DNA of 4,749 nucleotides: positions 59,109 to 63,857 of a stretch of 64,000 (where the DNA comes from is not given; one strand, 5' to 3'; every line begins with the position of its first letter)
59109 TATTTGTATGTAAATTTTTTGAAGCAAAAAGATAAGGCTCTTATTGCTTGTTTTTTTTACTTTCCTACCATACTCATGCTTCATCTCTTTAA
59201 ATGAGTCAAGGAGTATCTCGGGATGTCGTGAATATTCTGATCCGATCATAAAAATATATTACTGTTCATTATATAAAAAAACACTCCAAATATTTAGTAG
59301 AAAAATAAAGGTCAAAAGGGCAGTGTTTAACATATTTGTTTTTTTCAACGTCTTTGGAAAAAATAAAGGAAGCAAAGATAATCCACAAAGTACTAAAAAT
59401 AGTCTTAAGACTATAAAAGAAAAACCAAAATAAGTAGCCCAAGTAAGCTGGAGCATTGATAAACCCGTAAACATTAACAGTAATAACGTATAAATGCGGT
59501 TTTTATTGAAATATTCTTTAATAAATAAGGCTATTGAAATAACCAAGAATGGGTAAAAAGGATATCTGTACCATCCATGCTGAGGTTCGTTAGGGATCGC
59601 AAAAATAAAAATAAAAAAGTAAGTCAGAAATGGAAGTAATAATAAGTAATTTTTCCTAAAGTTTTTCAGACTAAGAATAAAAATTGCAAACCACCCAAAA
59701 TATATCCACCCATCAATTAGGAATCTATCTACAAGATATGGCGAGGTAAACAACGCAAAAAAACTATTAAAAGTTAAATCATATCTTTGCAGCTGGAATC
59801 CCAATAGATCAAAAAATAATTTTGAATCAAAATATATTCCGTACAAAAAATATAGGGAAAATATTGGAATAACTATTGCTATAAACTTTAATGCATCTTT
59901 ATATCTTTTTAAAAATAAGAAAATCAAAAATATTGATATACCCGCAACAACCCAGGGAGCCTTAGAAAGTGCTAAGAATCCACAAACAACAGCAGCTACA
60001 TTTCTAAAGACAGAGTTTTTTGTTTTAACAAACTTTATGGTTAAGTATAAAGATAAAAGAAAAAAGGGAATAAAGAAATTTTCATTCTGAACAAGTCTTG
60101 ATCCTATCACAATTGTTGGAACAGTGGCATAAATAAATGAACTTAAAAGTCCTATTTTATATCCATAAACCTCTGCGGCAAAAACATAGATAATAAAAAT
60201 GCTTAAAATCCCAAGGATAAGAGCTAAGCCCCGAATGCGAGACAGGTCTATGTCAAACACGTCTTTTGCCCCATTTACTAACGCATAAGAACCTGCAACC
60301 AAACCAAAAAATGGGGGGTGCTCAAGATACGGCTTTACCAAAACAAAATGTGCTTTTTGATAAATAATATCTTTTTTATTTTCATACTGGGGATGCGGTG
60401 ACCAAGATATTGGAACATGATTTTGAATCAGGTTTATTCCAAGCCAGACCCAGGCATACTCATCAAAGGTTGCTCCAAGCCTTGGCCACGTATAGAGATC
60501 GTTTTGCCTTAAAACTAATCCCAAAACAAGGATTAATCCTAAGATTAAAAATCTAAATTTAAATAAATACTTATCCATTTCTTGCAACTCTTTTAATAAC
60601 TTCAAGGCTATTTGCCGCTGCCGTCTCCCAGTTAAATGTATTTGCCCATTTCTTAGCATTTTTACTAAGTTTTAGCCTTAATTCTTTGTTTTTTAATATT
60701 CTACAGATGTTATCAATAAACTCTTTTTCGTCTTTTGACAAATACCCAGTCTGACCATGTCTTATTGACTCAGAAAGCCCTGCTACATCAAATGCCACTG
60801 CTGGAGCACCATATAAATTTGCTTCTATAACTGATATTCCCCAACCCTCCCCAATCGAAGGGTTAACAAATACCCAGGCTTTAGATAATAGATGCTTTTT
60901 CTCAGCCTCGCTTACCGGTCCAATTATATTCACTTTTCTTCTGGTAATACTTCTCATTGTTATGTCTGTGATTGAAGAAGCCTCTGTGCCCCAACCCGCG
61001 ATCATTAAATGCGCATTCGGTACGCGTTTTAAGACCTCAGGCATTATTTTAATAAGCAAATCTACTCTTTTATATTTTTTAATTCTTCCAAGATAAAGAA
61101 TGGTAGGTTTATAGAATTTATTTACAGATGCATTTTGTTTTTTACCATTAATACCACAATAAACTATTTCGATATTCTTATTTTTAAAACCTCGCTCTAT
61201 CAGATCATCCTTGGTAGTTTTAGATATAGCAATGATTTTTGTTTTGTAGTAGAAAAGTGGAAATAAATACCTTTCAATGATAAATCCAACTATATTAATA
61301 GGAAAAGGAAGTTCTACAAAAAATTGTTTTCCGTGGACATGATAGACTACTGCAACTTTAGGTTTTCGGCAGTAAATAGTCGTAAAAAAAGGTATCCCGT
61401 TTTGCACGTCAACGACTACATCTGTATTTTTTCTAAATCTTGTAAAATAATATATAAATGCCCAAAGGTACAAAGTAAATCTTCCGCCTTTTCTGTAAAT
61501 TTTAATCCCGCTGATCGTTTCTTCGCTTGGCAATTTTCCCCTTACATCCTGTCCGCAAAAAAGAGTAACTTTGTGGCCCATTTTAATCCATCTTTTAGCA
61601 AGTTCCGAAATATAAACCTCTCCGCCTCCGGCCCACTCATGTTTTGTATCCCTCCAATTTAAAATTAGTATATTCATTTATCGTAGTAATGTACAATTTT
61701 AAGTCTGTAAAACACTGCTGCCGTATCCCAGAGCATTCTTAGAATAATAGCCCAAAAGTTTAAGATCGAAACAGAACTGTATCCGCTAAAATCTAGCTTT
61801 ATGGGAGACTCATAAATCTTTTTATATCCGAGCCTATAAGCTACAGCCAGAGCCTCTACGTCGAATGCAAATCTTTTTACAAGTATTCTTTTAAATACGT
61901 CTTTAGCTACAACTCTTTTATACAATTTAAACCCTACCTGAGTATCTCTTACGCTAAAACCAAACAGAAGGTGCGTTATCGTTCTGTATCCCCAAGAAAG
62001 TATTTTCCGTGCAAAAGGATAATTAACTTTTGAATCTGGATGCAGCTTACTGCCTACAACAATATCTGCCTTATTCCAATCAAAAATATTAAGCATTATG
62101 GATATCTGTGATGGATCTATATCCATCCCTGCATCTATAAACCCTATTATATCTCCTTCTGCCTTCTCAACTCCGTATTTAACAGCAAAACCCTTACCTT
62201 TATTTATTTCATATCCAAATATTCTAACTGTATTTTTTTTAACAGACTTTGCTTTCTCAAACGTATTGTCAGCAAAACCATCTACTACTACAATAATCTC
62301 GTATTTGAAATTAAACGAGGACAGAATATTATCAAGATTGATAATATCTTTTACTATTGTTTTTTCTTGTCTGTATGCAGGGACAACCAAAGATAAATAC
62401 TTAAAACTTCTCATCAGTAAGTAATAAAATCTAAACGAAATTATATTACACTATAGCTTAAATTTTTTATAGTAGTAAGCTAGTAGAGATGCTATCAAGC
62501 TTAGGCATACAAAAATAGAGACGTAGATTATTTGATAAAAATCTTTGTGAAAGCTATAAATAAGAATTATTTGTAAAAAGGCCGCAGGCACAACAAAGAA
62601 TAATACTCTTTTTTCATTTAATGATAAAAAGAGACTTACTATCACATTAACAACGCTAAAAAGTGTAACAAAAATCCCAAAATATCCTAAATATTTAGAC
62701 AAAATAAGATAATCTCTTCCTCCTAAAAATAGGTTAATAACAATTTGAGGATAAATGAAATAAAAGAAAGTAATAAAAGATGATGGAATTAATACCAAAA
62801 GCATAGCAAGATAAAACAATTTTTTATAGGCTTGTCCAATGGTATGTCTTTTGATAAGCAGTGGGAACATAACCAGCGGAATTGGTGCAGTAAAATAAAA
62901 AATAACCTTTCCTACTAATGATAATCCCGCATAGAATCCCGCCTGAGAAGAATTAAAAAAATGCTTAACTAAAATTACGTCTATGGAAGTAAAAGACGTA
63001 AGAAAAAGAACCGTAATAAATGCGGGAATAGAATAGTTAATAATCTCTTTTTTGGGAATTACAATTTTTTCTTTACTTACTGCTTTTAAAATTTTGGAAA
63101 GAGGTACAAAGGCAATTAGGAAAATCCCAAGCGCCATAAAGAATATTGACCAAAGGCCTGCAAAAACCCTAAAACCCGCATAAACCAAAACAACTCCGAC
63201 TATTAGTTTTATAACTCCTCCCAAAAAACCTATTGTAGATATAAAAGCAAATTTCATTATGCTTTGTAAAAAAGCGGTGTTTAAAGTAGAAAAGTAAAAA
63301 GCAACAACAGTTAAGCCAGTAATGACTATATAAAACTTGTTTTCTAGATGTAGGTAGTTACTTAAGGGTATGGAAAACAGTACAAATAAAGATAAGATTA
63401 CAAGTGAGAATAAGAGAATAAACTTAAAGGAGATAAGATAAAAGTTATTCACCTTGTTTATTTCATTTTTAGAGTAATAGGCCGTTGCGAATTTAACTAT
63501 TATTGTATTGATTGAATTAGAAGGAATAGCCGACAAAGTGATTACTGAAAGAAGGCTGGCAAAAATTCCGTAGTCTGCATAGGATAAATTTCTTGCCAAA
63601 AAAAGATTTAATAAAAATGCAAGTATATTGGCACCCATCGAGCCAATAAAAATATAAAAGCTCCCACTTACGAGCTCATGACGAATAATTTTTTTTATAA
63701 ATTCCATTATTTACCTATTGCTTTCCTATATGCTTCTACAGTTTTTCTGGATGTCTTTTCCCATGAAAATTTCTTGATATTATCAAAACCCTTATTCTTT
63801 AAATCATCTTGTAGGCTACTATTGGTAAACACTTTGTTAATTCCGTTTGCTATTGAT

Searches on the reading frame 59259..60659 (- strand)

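Call 90: search_protein_families(library=pfam, proteins=[window:59259-60659:-], max_evalue=0.00001)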
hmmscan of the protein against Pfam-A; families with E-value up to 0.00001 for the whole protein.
window:59259-60659:- (466 aa): 1 family
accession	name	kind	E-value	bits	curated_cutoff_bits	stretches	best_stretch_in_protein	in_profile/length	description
PF13231.12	PMT_2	-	3.9e-12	47.1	26.1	1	134-263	16-150/160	Dolichyl-phosphate-mannose-protein mannosyltransferase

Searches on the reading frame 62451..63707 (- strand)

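Call 90: search_protein_families(library=pfam, proteins=[window:62451-63707:-], max_evalue=0.00001)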
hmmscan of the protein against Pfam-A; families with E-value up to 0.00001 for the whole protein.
window:62451-63707:- (418 aa): 2 families
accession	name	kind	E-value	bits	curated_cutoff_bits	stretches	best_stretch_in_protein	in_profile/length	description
PF13440.11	Polysacc_synt_3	-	1.9e-13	50.7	23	1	37-329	2-285/293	Polysaccharide biosynthesis protein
PF01943.22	Polysacc_synt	-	7.7e-09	35.8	28.2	1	13-285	2-271/274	Polysaccharide biosynthesis protein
